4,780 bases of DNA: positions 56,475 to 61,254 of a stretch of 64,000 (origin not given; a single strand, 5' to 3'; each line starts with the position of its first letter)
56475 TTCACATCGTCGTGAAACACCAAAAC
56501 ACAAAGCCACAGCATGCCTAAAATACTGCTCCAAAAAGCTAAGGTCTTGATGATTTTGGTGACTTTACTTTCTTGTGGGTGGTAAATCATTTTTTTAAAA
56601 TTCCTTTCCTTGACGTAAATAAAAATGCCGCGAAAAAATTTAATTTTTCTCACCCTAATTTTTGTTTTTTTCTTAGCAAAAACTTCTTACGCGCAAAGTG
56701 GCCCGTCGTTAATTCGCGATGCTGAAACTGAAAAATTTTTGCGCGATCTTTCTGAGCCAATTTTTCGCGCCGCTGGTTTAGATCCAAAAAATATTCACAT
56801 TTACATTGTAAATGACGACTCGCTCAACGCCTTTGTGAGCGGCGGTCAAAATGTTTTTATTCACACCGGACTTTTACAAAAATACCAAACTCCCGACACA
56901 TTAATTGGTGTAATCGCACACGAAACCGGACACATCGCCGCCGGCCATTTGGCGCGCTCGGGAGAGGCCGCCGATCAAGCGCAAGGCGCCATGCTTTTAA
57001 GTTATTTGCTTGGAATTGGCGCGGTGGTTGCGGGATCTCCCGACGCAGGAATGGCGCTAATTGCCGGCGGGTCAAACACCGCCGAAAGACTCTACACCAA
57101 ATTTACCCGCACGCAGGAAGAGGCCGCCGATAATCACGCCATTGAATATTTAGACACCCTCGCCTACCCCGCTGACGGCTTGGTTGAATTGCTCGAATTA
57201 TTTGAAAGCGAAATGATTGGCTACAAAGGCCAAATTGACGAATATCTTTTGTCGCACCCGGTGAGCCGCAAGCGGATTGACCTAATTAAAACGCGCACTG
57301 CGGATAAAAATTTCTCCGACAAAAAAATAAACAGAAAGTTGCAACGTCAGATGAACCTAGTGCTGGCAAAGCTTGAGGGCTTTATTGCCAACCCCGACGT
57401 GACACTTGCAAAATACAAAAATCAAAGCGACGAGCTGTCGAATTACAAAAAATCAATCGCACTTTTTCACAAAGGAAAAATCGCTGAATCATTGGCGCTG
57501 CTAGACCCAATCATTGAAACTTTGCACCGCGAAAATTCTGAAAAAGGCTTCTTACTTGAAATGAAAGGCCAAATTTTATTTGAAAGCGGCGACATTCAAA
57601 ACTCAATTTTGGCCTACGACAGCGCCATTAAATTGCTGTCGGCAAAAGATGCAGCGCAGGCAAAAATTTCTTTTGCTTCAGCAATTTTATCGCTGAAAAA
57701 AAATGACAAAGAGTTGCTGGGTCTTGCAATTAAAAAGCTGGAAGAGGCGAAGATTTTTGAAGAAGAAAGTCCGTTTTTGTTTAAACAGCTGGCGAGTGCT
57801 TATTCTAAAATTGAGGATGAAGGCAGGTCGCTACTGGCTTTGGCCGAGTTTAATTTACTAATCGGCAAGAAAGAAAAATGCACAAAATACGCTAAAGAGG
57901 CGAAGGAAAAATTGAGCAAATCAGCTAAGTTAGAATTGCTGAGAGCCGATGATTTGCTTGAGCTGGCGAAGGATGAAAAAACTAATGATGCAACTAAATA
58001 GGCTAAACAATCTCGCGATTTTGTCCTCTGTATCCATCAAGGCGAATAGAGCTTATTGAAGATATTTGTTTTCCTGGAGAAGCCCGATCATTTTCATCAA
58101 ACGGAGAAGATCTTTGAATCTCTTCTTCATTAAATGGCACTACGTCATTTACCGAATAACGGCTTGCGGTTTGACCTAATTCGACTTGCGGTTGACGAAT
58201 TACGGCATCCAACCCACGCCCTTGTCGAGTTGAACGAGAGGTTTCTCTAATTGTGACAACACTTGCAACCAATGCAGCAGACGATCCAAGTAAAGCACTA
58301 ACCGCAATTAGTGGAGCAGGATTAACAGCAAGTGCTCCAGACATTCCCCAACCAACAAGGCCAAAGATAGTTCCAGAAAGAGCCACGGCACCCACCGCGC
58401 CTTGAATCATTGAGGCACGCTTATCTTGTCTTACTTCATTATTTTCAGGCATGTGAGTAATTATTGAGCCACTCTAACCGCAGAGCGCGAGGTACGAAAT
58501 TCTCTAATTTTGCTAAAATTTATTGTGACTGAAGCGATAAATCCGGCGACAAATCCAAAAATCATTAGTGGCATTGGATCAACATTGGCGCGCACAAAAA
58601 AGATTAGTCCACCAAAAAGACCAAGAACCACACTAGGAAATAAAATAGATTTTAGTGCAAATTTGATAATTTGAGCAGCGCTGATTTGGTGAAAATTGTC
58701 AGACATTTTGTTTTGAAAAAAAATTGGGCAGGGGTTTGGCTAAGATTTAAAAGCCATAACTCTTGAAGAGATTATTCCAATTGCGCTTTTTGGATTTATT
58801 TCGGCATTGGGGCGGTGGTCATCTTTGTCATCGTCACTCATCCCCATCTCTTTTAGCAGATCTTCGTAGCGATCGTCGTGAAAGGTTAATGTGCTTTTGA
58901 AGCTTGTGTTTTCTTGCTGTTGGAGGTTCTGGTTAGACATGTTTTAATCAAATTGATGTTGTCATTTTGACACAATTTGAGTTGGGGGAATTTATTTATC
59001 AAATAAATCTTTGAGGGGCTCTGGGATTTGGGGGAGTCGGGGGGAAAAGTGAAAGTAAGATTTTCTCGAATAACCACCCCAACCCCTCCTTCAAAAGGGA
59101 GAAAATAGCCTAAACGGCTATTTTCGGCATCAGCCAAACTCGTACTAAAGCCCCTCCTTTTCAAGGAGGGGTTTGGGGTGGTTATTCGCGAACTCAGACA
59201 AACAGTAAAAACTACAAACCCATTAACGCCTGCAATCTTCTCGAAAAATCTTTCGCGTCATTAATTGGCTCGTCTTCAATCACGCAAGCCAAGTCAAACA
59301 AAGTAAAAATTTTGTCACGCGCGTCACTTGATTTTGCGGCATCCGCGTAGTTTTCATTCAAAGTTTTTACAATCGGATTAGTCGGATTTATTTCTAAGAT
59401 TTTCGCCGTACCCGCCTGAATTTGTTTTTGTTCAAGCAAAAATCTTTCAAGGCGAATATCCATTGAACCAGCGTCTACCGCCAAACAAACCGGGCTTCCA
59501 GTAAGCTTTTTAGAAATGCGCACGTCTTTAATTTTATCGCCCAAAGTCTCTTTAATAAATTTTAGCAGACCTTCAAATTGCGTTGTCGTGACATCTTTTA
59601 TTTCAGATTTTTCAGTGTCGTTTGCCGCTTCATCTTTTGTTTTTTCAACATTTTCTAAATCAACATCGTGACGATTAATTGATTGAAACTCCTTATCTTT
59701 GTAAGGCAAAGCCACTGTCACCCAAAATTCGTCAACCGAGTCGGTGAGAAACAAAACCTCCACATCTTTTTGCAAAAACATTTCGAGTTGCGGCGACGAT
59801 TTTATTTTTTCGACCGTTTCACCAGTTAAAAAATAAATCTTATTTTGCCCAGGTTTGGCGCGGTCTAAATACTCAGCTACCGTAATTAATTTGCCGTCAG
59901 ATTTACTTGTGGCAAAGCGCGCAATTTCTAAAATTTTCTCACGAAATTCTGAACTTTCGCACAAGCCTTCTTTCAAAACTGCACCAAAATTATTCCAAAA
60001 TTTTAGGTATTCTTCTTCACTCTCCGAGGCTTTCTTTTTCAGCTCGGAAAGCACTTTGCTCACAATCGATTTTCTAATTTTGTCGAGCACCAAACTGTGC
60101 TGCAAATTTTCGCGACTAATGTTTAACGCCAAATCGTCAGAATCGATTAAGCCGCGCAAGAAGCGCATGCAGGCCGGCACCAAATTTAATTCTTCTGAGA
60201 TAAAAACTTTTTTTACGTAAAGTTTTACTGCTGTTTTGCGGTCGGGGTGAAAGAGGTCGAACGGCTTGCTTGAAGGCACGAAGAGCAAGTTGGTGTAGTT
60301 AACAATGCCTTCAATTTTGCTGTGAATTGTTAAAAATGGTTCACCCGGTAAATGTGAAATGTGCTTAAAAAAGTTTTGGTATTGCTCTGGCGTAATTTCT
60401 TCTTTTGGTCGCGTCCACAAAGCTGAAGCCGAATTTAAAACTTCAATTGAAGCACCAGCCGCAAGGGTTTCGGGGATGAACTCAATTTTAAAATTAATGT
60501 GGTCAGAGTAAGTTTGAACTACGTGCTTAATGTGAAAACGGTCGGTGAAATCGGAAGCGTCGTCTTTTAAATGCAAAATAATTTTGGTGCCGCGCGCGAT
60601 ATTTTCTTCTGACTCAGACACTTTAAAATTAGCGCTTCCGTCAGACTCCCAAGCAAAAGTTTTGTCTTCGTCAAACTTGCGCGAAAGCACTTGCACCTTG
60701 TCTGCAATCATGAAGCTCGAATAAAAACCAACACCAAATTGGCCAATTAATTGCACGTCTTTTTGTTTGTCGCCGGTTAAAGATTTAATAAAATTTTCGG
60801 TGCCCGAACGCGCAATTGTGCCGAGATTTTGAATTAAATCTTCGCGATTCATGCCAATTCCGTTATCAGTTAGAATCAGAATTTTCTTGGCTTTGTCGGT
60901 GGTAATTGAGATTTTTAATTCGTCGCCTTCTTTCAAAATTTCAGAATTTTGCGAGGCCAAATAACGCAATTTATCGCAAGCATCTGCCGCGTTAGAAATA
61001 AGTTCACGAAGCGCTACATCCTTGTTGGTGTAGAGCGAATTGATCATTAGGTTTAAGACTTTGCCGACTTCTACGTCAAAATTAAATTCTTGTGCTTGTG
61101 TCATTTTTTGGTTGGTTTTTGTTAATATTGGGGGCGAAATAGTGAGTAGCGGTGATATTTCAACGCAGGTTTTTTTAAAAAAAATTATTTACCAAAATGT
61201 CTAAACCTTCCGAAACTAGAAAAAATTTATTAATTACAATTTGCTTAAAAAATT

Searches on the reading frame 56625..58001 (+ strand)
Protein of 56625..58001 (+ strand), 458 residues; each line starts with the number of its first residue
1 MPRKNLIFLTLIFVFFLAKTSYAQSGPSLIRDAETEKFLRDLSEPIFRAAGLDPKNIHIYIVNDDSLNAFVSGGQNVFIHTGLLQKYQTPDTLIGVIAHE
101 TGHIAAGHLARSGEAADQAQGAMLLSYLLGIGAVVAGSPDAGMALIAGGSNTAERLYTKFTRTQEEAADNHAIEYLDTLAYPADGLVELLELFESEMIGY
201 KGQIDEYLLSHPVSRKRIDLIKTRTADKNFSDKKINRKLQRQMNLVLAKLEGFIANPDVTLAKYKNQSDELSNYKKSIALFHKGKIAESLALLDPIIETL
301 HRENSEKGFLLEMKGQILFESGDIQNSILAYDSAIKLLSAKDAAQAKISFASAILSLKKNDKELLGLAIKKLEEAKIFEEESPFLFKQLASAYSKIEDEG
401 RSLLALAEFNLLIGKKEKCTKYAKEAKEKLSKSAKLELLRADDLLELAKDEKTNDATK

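Call 30: search_protein_families(library=pfam, max_evalue=0.00001, proteins=[window:56625-58001:+])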
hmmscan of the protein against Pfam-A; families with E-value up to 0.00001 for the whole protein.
window:56625-58001:+ (458 aa): 1 family
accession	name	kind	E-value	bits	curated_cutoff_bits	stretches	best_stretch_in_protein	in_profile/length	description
PF01435.24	Peptidase_M48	-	3.4e-29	102.4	20.3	1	39-224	7-185/186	Peptidase family M48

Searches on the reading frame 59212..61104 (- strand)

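Call 30: search_protein_families(library=pfam, max_evalue=0.00001, proteins=[window:59212-61104:-])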
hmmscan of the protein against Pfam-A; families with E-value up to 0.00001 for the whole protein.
window:59212-61104:- (630 aa): 3 families
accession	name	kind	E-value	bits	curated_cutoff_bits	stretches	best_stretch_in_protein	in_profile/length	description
PF00183.23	HSP90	-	9.4e-109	365.1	24.4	1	220-628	79-486/518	Hsp90 protein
PF13589.12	HATPase_c_3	-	1.2e-11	45.2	25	1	29-158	4-109/137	Histidine kinase-, DNA gyrase B-, and HSP90-like ATPase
PF02518.31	HATPase_c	-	2e-06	28.6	26.4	1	31-181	9-109/111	Histidine kinase-, DNA gyrase B-, and HSP90-like ATPase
